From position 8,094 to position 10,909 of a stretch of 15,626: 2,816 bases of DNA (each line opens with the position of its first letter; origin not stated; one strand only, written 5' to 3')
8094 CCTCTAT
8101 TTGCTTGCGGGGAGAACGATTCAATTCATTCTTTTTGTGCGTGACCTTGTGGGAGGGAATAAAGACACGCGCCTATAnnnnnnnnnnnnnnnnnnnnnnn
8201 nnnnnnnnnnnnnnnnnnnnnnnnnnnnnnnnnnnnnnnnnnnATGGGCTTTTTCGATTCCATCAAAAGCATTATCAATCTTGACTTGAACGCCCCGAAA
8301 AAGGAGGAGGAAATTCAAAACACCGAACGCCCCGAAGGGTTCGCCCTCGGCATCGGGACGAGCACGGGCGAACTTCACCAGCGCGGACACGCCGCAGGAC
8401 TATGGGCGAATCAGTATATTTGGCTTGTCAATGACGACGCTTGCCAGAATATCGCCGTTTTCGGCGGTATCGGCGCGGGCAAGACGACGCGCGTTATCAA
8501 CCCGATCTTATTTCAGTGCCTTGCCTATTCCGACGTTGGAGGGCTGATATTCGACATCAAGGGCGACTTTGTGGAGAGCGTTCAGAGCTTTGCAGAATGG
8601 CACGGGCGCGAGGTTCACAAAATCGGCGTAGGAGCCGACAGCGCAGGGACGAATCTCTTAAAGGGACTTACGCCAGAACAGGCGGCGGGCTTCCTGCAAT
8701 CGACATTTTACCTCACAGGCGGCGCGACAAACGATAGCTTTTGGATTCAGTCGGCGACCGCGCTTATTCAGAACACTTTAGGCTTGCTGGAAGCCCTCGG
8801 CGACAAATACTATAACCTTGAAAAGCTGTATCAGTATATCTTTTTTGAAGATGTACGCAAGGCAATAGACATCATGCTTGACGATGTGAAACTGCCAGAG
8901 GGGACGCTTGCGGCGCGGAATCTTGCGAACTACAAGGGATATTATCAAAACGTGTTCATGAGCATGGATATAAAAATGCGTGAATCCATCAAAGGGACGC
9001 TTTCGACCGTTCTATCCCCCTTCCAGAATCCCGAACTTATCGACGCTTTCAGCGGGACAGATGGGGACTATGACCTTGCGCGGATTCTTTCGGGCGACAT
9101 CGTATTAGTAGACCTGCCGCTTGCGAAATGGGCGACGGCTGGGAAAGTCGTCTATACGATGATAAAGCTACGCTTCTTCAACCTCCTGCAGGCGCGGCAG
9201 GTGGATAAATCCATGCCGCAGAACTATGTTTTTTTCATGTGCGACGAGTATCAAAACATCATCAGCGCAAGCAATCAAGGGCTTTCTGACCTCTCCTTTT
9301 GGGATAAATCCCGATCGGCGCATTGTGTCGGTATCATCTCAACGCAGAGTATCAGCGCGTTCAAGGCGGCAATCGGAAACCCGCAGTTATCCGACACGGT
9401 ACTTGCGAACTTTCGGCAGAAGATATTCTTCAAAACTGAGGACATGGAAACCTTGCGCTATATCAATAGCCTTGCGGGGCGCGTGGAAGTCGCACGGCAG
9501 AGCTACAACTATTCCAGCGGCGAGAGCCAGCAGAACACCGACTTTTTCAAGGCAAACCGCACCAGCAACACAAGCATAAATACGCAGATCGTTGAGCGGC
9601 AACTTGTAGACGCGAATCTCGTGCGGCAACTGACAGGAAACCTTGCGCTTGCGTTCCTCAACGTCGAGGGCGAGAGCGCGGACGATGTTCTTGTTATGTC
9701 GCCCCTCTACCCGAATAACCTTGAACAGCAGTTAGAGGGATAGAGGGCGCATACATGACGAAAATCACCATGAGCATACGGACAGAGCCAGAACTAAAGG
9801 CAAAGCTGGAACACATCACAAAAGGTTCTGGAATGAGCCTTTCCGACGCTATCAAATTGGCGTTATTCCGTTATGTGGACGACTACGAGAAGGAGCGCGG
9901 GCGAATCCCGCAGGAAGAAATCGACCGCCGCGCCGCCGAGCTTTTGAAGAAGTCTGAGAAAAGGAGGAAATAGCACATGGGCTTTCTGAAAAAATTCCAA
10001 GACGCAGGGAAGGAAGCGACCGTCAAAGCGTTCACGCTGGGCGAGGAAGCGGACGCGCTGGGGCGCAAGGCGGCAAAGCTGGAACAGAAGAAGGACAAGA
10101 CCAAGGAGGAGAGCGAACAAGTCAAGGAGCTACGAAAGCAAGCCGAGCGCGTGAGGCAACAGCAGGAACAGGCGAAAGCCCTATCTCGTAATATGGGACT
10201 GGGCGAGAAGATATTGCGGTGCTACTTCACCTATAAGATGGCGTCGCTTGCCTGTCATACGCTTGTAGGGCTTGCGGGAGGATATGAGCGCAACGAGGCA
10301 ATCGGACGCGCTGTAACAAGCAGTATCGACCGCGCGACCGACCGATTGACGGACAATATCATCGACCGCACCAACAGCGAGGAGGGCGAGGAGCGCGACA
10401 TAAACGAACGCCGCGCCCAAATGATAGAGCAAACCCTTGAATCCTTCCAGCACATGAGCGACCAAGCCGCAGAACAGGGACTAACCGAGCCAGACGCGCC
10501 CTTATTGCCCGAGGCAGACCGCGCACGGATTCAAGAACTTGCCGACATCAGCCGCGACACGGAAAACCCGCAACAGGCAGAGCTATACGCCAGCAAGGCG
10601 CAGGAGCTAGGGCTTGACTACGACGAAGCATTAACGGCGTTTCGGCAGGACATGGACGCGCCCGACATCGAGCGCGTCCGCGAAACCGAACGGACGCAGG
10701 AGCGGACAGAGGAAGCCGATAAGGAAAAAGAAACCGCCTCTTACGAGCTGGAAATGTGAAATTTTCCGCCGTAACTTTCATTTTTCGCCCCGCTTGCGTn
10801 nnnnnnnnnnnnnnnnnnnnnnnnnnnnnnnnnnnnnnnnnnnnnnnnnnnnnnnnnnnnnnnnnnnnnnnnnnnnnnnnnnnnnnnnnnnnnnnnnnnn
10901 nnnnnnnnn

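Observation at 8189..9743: Possible split type IV coupling protein: a detached 2-TM anchor gene, an intervening intrinsic terminator, then a TM-less VirD4/TraG-like ATPase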

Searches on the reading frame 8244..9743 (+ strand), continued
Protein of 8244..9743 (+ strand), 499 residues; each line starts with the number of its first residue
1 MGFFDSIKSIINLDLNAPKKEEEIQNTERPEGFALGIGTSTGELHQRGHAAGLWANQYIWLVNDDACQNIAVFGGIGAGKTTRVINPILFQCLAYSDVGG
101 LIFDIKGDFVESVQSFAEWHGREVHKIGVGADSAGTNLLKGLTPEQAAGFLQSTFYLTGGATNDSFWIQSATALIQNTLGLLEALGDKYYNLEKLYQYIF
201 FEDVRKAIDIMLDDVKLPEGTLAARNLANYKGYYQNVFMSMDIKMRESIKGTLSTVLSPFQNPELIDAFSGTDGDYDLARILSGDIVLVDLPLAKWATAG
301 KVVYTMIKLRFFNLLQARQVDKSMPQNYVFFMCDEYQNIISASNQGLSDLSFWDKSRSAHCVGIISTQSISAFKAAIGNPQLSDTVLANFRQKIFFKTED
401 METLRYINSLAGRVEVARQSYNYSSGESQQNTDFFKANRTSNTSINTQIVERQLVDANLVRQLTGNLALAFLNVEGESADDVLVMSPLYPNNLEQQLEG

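Call 32: find_encoding_contigs(protein=P0054, flank=7000, max_places=1)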
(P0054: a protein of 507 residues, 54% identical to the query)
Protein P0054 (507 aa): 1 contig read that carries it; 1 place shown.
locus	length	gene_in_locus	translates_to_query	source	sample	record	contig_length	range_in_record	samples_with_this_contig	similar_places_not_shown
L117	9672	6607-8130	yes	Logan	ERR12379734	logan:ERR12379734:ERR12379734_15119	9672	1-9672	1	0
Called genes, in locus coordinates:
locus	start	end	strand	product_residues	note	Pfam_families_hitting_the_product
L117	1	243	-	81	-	?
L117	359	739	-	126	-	-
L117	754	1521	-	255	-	PF01551:Peptidase_M23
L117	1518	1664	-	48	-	-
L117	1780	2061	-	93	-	-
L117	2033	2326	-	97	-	-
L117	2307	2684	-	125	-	-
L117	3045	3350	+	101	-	-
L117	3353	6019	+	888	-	PF08751:TrwC, PF05970:PIF1, PF13245:AAA_19, PF13401:AAA_22 (weak), PF13604:AAA_30, PF01443:Viral_helicase1 (faint), PF18335:SH3_13, PF13538:UvrD_C_2, +1 more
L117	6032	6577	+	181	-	-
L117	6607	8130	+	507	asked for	PF10412:TrwB_AAD_bind (weak), PF12696:TraG-D_C (weak)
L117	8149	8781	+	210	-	-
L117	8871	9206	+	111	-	-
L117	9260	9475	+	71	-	-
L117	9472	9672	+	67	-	?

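Call 33: find_encoding_contigs(protein=P0028, flank=7000, max_places=1)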
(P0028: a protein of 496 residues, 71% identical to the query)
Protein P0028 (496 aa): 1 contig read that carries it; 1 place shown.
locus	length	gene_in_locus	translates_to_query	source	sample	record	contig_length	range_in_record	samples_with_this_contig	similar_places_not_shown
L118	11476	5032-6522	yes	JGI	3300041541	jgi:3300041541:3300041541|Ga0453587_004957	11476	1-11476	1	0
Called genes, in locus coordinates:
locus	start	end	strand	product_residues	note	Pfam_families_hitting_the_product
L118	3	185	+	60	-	?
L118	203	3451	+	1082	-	PF08751:TrwC, PF05970:PIF1 (faint), PF13245:AAA_19, PF13604:AAA_30, PF22232:TraI_hel_assoc_N (faint), PF13604:AAA_30, PF18335:SH3_13 (weak), PF13538:UvrD_C_2 (faint)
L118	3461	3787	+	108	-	-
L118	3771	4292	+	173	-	-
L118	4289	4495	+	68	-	-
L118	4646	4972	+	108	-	-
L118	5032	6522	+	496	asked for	PF10412:TrwB_AAD_bind (weak), PF12696:TraG-D_C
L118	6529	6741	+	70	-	-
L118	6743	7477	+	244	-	-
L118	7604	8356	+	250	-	PF00142:Fer4_NifH, PF01656:CbiA, PF02374:ArsA_ATPase, PF06564:CBP_BcsQ, PF09140:MipZ, PF10609:ParA, PF13614:AAA_31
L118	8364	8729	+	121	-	-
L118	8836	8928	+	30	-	-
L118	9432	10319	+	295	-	PF13730:HTH_36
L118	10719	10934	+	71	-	-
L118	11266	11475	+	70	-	?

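Call 34: find_encoding_contigs(protein=P0081, flank=7000, max_places=1)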
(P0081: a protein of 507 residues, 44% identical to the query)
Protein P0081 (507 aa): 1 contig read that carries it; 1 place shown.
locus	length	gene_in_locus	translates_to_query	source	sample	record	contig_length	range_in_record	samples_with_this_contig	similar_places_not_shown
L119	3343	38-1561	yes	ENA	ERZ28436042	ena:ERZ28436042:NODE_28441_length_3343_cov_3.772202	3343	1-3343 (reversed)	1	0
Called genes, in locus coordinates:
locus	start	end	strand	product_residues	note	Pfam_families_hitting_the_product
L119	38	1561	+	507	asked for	PF10412:TrwB_AAD_bind (faint)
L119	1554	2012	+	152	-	-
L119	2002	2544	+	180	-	-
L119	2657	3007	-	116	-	-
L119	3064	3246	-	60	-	-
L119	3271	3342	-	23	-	?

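Call 35: find_encoding_contigs(protein=P0045, flank=7000, max_places=1)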
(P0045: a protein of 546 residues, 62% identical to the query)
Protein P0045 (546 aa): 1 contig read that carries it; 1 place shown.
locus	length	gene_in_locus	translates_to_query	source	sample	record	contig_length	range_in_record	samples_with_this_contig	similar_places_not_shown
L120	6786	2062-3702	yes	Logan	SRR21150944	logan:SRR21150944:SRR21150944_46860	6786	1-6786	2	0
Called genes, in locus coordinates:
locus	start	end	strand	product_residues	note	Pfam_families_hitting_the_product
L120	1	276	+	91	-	?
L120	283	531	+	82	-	-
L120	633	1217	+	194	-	-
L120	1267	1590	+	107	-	-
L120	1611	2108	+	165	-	-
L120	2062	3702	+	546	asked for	PF02534:T4SS-DNA_transf (faint), PF10412:TrwB_AAD_bind (weak), PF12696:TraG-D_C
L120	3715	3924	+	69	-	-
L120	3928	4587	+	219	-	-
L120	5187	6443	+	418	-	PF05732:RepL (faint), PF13730:HTH_36 (weak), PF23438:DUF7123 (faint), PF01325:Fe_dep_repress (faint), PF08279:HTH_11 (faint), PF13412:HTH_24 (faint), PF13545:HTH_Crp_2 (faint), PF13730:HTH_36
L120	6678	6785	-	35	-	?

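Call 46: search_solved_structures(query=window:8244-9743:+, max_evalue=0.01)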
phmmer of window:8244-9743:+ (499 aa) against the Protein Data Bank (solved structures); distinct sequences matched with E-value up to 0.01: 0.
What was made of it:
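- Tried and rejected: No hit (call 46).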

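Call 47: search_protein_families(library=ncbifam, proteins=[window:8244-9743:+], max_evalue=0.001)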
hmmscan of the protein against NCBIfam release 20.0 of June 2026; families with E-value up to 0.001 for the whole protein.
window:8244-9743:+ (499 aa): 4 families
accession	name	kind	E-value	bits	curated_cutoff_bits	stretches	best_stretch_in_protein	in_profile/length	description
NF045973.1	conju_CD1115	equivalog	5.6e-20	71.6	250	1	64-475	21-425/442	VirD4-like conjugal transfer protein, CD1115 family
TIGR03743.1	SXT_TraD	subfamily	2e-12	46.4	366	1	325-473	484-624/636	conjugative transfer system coupling protein TraD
NF041447.1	TrbC_conju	equivalog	1.1e-06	27.5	800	0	55-123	117-185/685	F-type conjugative transfer protein TrbC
TIGR02759.1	TraD_Ftype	equivalog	0.00018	20.4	521.35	0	363-465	439-531/566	type IV conjugative transfer system coupling protein TraD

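Call 48: search_solved_structures(query=A1, max_evalue=1)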
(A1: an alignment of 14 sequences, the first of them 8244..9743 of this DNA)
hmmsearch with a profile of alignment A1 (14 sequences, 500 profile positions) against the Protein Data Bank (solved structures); distinct sequences matched with E-value up to 1: 1.
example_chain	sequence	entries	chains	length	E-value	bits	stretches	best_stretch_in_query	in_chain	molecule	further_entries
6sz9_A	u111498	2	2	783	1.2e-05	27.5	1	58-277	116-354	IcmO (DotL)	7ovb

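Call 61: predict_structure(alignment_id=A1)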
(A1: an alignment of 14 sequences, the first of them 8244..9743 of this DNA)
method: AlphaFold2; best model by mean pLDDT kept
length: 499 residues; sequences in the alignment: 14
mean_pLDDT: 82.7   pTM: 0.82
mean pLDDT of the five models: 82.7, 82.5, 81.9, 80.9, 79.5
residues with pLDDT >= 90: 241; 70-90: 168; 50-70: 46; < 50: 44
segments of 3 or more residues with pLDDT < 50: 1-25, 428-439, 474-477
pLDDT, mean of each block of 10 residues (from residue 1): 32 28 56 87 87 86 74 90 94 91 92 94 92 90 92 75 77 96 93 95 95 90 93 94 94 91 91 81 92 91 93 90 89 92 76 85 93 89 89 91 91 67 54 48 60 79 87 63 91 75
secondary structure, 60 per line:
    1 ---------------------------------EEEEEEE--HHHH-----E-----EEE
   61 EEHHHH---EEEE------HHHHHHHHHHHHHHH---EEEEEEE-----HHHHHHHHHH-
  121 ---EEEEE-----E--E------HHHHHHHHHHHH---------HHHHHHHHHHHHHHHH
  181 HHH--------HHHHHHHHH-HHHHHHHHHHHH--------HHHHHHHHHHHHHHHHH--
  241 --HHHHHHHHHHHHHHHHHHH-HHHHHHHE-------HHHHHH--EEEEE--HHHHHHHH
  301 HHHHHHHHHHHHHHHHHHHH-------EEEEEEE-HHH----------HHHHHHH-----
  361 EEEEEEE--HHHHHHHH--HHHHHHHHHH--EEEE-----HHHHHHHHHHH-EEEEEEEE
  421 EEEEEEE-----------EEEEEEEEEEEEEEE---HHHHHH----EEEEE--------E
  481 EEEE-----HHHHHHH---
elements in order: E34-40 H43-46 E58-62 H63-66 E70-73 H80-94 E98-104 H110-119 E124-128 H144-155 H165-183 H192-200 H202-213 H222-238 H243-261 H263-269 H278-283 E286-290 H293-320 E328-334 H349-355 E361-367 H370-377 H380-389 E392-395 H401-411 E413-427 E439-453 H457-462 E467-471 E480-484 H490-496
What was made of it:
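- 8244..9743 (+): TM-less VirD4/TrwB-type type IV coupling protein (499 aa). It corresponds to the cytoplasmic TrwBdeltaN70 part. AF2 model with pLDDT 82.7 and pTM 0.82 (call 61).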

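Call 65: fold_search(model_id=the predicted structure, library=pdb)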
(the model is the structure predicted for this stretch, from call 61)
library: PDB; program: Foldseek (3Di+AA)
matches with E <= 10: 663; with E <= 0.001: 92
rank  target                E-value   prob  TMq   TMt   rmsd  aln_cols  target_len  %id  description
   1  1e9s_J                7.5e-14  1.00  0.62  0.71   7.7       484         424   16  Bacterial conjugative coupling protein TrwBdeltaN70. Unbound monoclinic form. (released 2001-02-06)
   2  1e9s_G                7.9e-14  1.00  0.61  0.70   6.9       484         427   16  Bacterial conjugative coupling protein TrwBdeltaN70. Unbound monoclinic form. (released 2001-02-06)
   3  1e9r_E                7.9e-14  1.00  0.57  0.67   7.7       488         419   15  Bacterial conjugative coupling protein TrwBdeltaN70. Trigonal form in complex with sulphate. (released 2001-02-06)
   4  1e9r_G                1.2e-13  1.00  0.60  0.71   7.8       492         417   16  Bacterial conjugative coupling protein TrwBdeltaN70. Trigonal form in complex with sulphate. (released 2001-02-06)
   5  1gl6_B                1.5e-13  1.00  0.59  0.69   5.5       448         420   16  Plasmid coupling protein TrwB in complex with the non-hydrolysable GTP analogue GDPNP (released 2002-05-16)
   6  1gl6_A                1.5e-13  1.00  0.60  0.70   8.0       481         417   14  Plasmid coupling protein TrwB in complex with the non-hydrolysable GTP analogue GDPNP (released 2002-05-16)
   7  1e9s_F                1.5e-13  1.00  0.61  0.70   4.6       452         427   16  Bacterial conjugative coupling protein TrwBdeltaN70. Unbound monoclinic form. (released 2001-02-06)
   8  1e9s_M                1.6e-13  1.00  0.60  0.69   4.9       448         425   15  Bacterial conjugative coupling protein TrwBdeltaN70. Unbound monoclinic form. (released 2001-02-06)
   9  1e9s_L                1.9e-13  1.00  0.59  0.68   7.9       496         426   17  Bacterial conjugative coupling protein TrwBdeltaN70. Unbound monoclinic form. (released 2001-02-06)
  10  1e9r_B                2.0e-13  1.00  0.61  0.70   8.1       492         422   15  Bacterial conjugative coupling protein TrwBdeltaN70. Trigonal form in complex with sulphate. (released 2001-02-06)
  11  1e9s_I                2.1e-13  1.00  0.61  0.70   7.8       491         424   16  Bacterial conjugative coupling protein TrwBdeltaN70. Unbound monoclinic form. (released 2001-02-06)
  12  8dol_C                2.1e-13  1.00  0.57  0.56   7.8       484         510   14  Mechanism of regulation of the Helicobacter pylori Cagbeta ATPase by CagZ (released 2023-02-15)
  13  1e9s_K                2.9e-13  1.00  0.61  0.71   6.8       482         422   16  Bacterial conjugative coupling protein TrwBdeltaN70. Unbound monoclinic form. (released 2001-02-06)
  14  1gl7_D                3.2e-13  1.00  0.59  0.70   8.5       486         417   14  Plasmid coupling protein TrwB in complex with the non-hydrolisable ATP-analogue ADPNP. (released 2002-05-16)
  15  1gl7_B                3.7e-13  1.00  0.57  0.68   6.0       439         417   14  Plasmid coupling protein TrwB in complex with the non-hydrolisable ATP-analogue ADPNP. (released 2002-05-16)
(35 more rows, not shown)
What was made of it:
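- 8244..9743 (+): Foldseek best match TrwBdeltaN70, E 7.5e-14, TM 0.62-0.71 (call 65).
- On VirD4/TrwB-type type IV coupling protein: HerA ranks lower, with TM-scores <=0.5 (calls 61, 65).
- Closest known: TrwB of R388, the canonical VirD4-type T4CP. Same: The fold of the cytoplasmic body is the same: Foldseek E 7.5e-14, TM-score 0.62-0.71 to TrwBdeltaN70 (call 65).
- The AF2 model (pLDDT 82.7) best matches TrwBdeltaN70, Cagbeta and DotL (calls 61, 65).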

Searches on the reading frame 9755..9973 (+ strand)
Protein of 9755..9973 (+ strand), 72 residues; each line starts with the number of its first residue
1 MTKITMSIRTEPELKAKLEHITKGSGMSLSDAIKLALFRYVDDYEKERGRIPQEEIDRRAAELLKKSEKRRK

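Call 5: search_protein_families(library=pfam, proteins=[window:9755-9973:+], max_evalue=0.01)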
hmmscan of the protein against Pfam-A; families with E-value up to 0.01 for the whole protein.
window:9755-9973:+ (72 aa): 3 families
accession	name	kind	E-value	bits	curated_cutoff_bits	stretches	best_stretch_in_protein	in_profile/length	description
PF01402.27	RHH_1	-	4.6e-05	23.6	20.5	1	7-42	3-38/39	Ribbon-helix-helix protein, copG family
PF19807.5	DUF6290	-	0.00097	19.7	27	1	5-43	3-41/72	Family of unknown function (DUF6290)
PF04221.18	RelB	-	0.0049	17.2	22.4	1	6-38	4-36/82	RelB antitoxin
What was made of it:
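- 9755..9973 (+): 72-aa ribbon-helix-helix (CopG-type) protein, the candidate repressor acting at the palindromic operator. Pfam RHH_1 4.6e-5, above its cutoff (call 5).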

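Call 47: search_protein_families(library=ncbifam, proteins=[window:9755-9973:+], max_evalue=0.001)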
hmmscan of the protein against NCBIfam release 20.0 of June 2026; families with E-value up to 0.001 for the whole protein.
window:9755-9973:+ (72 aa): 1 family
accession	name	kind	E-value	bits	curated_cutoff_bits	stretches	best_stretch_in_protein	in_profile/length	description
TIGR02384.1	RelB_DinJ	subfamily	0.00014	22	45.65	1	1-42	1-42/85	type II toxin-antitoxin system RelB/DinJ family antitoxin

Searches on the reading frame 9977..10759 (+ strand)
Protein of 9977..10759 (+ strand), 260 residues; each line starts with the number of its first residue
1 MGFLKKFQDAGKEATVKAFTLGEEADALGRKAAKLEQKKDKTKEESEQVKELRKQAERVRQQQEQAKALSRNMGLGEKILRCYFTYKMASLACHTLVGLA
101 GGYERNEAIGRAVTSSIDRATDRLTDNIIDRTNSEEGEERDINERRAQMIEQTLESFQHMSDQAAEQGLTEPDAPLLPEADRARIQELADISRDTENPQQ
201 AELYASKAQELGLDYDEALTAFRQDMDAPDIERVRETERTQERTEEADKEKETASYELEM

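Call 5: search_protein_families(library=pfam, proteins=[window:9977-10759:+], max_evalue=0.01)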
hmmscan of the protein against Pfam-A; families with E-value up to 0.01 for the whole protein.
window:9977-10759:+ (260 aa): 1 family
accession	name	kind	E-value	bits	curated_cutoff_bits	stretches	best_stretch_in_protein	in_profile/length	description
PF10979.13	DUF2786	-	0.0078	16.6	23.9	0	183-211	4-32/40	Protein of unknown function (DUF2786)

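Call 47: search_protein_families(library=ncbifam, proteins=[window:9977-10759:+], max_evalue=0.001)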
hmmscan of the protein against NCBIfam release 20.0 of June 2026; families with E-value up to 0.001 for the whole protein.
window:9977-10759:+ (260 aa): 0 families
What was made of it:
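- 9977..10759 (+): Conserved 260-aa protein of unknown function, the last gene of the unit. No family match (calls 5, 47).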
